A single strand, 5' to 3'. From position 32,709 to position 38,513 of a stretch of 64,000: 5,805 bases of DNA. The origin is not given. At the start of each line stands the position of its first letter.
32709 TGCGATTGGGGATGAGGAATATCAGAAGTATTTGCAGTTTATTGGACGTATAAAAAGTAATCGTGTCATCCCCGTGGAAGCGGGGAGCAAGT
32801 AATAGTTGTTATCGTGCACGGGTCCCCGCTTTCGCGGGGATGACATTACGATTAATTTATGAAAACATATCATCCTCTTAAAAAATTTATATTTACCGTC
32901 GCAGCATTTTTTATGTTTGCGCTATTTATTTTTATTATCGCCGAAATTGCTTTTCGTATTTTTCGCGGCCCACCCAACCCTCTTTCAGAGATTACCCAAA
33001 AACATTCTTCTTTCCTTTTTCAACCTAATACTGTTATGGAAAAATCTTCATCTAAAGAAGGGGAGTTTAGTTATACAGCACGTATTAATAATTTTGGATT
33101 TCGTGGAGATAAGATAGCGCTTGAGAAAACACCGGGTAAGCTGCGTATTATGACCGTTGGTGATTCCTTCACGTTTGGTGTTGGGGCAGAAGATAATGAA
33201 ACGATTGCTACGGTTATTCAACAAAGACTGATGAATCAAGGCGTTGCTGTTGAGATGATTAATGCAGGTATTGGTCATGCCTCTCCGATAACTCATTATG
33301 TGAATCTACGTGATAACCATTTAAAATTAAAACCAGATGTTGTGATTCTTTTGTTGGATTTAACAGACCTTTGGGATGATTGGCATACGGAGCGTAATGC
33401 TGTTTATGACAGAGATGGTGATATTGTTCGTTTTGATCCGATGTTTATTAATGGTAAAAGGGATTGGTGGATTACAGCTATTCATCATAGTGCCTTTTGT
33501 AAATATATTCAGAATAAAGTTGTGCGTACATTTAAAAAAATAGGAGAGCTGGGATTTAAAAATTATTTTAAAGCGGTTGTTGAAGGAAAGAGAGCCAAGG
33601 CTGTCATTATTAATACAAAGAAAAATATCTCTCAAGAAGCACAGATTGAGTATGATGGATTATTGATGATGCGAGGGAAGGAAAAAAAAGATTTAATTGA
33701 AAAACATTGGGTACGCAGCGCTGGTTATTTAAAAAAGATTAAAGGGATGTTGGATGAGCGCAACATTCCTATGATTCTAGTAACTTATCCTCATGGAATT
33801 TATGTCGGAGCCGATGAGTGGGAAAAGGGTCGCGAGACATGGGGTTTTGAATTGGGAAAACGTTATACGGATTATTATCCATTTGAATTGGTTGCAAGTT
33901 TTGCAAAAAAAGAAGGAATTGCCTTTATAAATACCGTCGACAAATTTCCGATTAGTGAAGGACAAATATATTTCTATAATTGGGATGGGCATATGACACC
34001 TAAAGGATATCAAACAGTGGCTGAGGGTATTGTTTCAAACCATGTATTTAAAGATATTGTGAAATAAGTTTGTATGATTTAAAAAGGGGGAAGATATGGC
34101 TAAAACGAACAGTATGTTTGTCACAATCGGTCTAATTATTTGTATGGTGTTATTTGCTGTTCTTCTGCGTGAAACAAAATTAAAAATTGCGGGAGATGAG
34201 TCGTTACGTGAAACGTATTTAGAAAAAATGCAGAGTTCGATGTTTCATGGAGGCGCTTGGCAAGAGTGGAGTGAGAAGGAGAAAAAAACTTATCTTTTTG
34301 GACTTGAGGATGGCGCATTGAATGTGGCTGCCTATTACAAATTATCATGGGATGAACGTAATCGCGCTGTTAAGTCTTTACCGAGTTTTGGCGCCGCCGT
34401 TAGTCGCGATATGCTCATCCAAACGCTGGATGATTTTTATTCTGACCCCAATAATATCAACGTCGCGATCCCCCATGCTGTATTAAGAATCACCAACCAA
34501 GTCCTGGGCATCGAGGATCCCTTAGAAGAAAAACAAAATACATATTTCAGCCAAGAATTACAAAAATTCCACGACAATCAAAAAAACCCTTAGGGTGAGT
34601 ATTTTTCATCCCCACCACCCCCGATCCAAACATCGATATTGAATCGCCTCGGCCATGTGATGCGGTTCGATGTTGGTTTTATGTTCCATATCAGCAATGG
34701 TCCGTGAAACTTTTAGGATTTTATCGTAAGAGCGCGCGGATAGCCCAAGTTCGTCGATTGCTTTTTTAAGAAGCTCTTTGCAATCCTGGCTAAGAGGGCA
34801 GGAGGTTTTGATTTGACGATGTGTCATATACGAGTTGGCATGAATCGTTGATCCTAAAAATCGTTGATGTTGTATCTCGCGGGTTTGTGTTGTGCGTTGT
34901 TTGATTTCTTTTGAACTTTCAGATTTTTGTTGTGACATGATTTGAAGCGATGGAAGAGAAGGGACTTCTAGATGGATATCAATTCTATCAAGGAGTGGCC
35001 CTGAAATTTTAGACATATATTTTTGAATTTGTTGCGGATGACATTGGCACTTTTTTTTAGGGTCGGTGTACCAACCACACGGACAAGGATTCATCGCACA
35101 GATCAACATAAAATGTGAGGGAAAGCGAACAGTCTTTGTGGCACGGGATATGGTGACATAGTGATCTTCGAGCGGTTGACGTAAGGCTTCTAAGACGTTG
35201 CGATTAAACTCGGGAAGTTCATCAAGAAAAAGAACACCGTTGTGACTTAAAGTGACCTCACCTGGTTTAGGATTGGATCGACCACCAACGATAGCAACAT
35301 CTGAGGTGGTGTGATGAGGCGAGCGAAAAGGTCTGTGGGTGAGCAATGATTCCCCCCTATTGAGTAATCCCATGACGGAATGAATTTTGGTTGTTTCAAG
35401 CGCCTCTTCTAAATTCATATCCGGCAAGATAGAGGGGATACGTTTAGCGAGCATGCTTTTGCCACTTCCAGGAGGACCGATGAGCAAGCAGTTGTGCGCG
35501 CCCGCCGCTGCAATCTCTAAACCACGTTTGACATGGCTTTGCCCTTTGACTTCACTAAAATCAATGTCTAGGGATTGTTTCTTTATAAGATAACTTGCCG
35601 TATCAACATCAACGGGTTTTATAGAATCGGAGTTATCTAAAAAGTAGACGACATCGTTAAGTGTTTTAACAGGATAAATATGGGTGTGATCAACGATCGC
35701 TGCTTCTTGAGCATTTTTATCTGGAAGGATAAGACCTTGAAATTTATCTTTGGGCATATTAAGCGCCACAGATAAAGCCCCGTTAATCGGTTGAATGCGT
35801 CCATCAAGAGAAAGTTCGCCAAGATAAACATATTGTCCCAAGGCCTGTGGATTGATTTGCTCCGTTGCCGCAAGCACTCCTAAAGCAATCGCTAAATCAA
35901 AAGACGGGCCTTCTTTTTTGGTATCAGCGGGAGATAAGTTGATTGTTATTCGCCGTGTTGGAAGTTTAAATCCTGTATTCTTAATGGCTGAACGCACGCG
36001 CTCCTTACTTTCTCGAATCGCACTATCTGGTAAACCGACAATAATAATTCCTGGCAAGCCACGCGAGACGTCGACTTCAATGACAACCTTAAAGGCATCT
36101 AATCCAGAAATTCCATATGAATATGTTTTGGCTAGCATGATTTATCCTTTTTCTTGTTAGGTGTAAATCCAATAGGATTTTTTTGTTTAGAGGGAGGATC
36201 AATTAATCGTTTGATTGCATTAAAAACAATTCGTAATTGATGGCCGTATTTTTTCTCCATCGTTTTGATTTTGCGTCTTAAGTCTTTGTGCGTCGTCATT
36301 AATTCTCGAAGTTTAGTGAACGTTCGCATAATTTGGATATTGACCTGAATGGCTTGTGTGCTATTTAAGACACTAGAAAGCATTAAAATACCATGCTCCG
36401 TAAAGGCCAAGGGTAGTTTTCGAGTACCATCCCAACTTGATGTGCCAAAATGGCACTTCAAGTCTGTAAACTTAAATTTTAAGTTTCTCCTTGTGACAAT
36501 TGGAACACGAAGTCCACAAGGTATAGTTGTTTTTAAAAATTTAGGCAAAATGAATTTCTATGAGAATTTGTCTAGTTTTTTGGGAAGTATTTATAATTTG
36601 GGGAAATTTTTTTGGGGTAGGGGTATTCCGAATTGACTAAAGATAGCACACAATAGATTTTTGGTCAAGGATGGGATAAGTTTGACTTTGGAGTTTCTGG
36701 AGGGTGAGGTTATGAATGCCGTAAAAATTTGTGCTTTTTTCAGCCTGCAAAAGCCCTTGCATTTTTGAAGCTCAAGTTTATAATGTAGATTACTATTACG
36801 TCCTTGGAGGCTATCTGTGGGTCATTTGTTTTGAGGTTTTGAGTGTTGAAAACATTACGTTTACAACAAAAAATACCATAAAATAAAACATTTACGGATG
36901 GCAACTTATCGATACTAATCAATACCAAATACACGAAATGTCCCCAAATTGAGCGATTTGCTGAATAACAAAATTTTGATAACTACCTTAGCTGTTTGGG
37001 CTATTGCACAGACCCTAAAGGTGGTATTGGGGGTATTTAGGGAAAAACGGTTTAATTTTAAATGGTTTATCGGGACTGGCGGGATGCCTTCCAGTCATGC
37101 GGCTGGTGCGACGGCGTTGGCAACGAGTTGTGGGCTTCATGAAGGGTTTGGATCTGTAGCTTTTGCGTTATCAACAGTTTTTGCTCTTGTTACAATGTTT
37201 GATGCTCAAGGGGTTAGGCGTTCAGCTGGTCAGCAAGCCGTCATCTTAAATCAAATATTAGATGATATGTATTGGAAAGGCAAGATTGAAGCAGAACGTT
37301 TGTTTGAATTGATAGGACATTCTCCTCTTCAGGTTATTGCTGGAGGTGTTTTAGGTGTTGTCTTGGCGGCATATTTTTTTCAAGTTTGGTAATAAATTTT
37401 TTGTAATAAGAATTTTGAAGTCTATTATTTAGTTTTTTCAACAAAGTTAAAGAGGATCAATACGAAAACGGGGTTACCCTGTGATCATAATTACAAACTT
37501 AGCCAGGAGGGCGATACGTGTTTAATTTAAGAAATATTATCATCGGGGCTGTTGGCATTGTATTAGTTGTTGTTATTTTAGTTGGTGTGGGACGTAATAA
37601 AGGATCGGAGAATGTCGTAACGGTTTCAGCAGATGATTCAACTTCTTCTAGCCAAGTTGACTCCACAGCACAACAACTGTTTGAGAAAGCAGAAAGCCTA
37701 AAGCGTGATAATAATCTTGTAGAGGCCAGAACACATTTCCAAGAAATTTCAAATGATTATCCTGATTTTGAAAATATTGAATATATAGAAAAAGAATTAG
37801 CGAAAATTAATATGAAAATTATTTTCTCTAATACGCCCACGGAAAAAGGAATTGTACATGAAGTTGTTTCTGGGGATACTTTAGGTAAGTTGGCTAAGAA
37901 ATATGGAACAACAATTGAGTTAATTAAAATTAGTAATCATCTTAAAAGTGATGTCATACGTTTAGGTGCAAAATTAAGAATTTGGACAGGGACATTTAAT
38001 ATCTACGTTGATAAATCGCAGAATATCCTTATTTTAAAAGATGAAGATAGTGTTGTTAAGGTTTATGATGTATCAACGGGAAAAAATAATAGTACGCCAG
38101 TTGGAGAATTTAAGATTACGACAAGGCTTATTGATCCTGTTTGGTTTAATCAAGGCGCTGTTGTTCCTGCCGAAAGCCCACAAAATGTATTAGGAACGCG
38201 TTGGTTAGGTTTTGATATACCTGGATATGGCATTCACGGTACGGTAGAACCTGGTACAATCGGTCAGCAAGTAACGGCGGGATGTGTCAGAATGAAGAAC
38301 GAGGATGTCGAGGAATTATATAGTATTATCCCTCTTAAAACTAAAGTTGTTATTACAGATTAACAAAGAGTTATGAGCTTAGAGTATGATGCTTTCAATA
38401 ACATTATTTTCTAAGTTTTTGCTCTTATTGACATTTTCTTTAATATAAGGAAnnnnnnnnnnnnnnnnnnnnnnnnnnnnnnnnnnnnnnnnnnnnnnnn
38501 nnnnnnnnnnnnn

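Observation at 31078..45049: Eukaryote-like O-mannosylation-type toolkit: two TMTC-like TPR GT-C paralogues, a Dpm1/GtrB-like GT2, an ArnT/PMT-like GT-C and an SGNH hydrolase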

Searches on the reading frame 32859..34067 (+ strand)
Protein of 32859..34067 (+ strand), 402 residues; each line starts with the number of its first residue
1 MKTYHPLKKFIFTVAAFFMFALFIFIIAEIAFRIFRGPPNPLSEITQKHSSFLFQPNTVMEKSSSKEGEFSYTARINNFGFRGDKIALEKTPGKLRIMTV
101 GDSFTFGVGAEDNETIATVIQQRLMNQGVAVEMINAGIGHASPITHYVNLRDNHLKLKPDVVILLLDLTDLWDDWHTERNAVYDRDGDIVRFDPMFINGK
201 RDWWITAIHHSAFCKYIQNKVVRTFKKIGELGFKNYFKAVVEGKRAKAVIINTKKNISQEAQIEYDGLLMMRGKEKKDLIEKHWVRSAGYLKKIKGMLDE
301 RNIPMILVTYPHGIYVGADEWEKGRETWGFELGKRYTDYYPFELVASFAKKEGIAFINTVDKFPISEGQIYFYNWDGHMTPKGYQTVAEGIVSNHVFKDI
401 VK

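Call 4: search_protein_families(library=pfam, proteins=[window:32859-34067:+], max_evalue=0.01)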
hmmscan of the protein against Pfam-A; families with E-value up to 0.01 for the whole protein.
window:32859-34067:+ (402 aa): 3 families
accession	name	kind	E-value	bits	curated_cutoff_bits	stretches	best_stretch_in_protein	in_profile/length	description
PF13472.12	Lipase_GDSL_2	-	4.6e-08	34.2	32.9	1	100-181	2-85/178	GDSL-like Lipase/Acylhydrolase family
PF00657.28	Lipase_GDSL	-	6.5e-05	23.6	23.6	0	97-165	1-83/208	GDSL-like Lipase/Acylhydrolase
PF16822.11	ALGX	-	0.0073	16.4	26.5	0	286-391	27-126/268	SGNH hydrolase-like domain, acetyltransferase AlgX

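Call 8: search_protein_families(library=ncbifam, proteins=[window:32859-34067:+], max_evalue=0.01)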
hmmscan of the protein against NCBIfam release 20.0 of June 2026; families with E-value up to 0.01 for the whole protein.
window:32859-34067:+ (402 aa): 2 families
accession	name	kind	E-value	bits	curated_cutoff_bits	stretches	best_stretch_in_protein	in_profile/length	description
NF047474.1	GDSL_LA_2486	hypoth_equivalog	2.6e-06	26.9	300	1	17-134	3-126/326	LA_2486 family SGNH/GDSL-type esterase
NF047475.1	GDSL_LA_2490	hypoth_equivalog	3.8e-05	23.1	325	1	72-158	63-145/431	LA_2490 family SGNH/GDSL-type esterase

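Call 83: search_solved_structures(query=window:32859-34067:+, max_evalue=1)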
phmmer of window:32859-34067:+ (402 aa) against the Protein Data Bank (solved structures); distinct sequences matched with E-value up to 1: 3.
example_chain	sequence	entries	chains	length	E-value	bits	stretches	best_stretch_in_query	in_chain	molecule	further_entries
7ddy_D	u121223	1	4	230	6.8e-05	25.2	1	95-173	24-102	G-D-S-L family lipolytic protein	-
9otv_A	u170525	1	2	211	0.029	16.6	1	96-141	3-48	Lysophospholipase L1-like esterase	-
4jgg_A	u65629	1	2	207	0.68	12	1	95-150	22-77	Esterase TesA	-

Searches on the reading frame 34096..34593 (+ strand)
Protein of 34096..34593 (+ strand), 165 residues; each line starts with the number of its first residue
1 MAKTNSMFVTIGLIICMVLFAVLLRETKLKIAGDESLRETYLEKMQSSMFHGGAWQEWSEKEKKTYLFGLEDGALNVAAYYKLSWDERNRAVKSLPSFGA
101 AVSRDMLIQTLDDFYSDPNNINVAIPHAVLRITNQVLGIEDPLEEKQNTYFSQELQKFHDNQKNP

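Call 4: search_protein_families(library=pfam, proteins=[window:34096-34593:+], max_evalue=0.01)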
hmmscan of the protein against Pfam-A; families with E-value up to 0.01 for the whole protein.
window:34096-34593:+ (165 aa): 0 families

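Call 8: search_protein_families(library=ncbifam, proteins=[window:34096-34593:+], max_evalue=0.01)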
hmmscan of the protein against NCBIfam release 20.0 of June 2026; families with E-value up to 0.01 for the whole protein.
window:34096-34593:+ (165 aa): 0 families

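Call 59: search_protein_families(library=pfam, proteins=[window:34096-34593:+], max_evalue=1)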
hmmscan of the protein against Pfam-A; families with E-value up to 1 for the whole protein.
window:34096-34593:+ (165 aa): 0 families

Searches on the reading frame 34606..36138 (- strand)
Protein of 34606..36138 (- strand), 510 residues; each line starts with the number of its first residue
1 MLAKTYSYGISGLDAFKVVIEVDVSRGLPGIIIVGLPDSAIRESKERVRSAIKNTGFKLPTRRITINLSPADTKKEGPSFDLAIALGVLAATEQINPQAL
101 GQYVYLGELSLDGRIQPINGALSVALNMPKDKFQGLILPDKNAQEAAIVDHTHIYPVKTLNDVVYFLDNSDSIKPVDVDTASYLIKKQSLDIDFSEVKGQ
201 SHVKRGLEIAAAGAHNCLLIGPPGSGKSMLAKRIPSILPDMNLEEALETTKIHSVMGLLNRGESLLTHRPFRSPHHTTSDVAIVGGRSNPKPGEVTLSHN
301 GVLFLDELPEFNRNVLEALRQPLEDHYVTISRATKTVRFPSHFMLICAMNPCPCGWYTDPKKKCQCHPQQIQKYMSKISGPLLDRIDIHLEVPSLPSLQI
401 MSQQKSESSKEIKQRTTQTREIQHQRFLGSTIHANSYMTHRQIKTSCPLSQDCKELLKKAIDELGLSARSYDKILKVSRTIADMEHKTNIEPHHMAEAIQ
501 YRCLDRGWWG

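Call 4: search_protein_families(library=pfam, proteins=[window:34606-36138:-], max_evalue=0.01)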
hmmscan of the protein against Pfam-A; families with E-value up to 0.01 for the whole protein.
window:34606-36138:- (510 aa): 12 families
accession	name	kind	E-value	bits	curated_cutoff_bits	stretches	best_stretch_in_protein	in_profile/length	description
PF01078.27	Mg_chelatase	-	1.5e-96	322.2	20.3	1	193-396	1-203/207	Magnesium chelatase, subunit ChlI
PF13541.12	ChlI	-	7.3e-47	158.7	27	1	20-142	1-121/121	Subunit ChlI of Mg-chelatase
PF13335.12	Mg_chelatase_C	-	2.7e-30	105.2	26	1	407-502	2-94/94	Magnesium chelatase, subunit ChlI C-terminal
PF07728.20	AAA_5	-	1.8e-11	44.7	22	1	217-353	2-125/139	AAA domain (dynein-related subfamily)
PF00493.29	MCM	-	7.7e-09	35.4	23.3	1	291-362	113-183/224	MCM P-loop domain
PF05362.19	Lon_C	-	7.3e-06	26.1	21.1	1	41-163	66-198/205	Lon protease (S16) C-terminal proteolytic domain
PF00158.32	Sigma54_activat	-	2.6e-05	24.4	20.2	1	203-350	11-142/168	Sigma-54 interaction domain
PF05496.18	RuvB_N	-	3.5e-05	24.1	27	0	296-330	81-115/159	Holliday junction DNA helicase RuvB P-loop domain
PF13401.12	AAA_22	-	0.00022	22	27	0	214-272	5-64/130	AAA domain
PF00004.35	AAA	-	0.00041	21.3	21.2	0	217-238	1-22/131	ATPase family associated with various cellular activities (AAA)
PF20030.5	bpMoxR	-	0.00062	19.3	27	0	201-239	18-56/205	MoxR domain in the MoxR-vWA-beta-propeller ternary systems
PF13191.12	AAA_16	-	0.003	18.5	32.6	0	209-237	18-47/167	AAA ATPase domain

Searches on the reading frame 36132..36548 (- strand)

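Call 5: search_protein_families(library=pfam, proteins=[window:36132-36548:-], max_evalue=0.01)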
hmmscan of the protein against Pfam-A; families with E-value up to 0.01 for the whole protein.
window:36132-36548:- (138 aa): 1 family
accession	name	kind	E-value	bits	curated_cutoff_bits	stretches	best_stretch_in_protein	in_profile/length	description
PF10543.14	ORF6N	-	3.3e-06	27.7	27.8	1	27-60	52-86/86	ORF6N domain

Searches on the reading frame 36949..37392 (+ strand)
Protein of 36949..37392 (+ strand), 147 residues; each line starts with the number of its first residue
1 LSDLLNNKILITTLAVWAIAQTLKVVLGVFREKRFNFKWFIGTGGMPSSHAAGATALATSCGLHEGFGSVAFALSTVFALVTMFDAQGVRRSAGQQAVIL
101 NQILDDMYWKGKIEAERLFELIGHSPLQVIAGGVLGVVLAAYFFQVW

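Call 5: search_protein_families(library=pfam, proteins=[window:36949-37392:+], max_evalue=0.01)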
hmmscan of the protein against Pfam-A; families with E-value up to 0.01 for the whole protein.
window:36949-37392:+ (147 aa): 1 family
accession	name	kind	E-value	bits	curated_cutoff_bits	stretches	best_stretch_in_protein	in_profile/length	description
PF02681.20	DUF212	-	1.7e-45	154.7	26.5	1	6-138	2-125/126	Divergent PAP2 family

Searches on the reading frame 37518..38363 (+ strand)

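Call 5: search_protein_families(library=pfam, proteins=[window:37518-38363:+], max_evalue=0.01)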
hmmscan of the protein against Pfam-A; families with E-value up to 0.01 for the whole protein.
window:37518-38363:+ (281 aa): 2 families
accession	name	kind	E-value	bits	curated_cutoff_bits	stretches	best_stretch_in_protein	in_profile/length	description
PF03734.19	YkuD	-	2e-21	77.5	23.4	1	162-279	4-146/146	L,D-transpeptidase catalytic domain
PF01476.26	LysM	-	1.4e-11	44.6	20.9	1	114-156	1-43/43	LysM domain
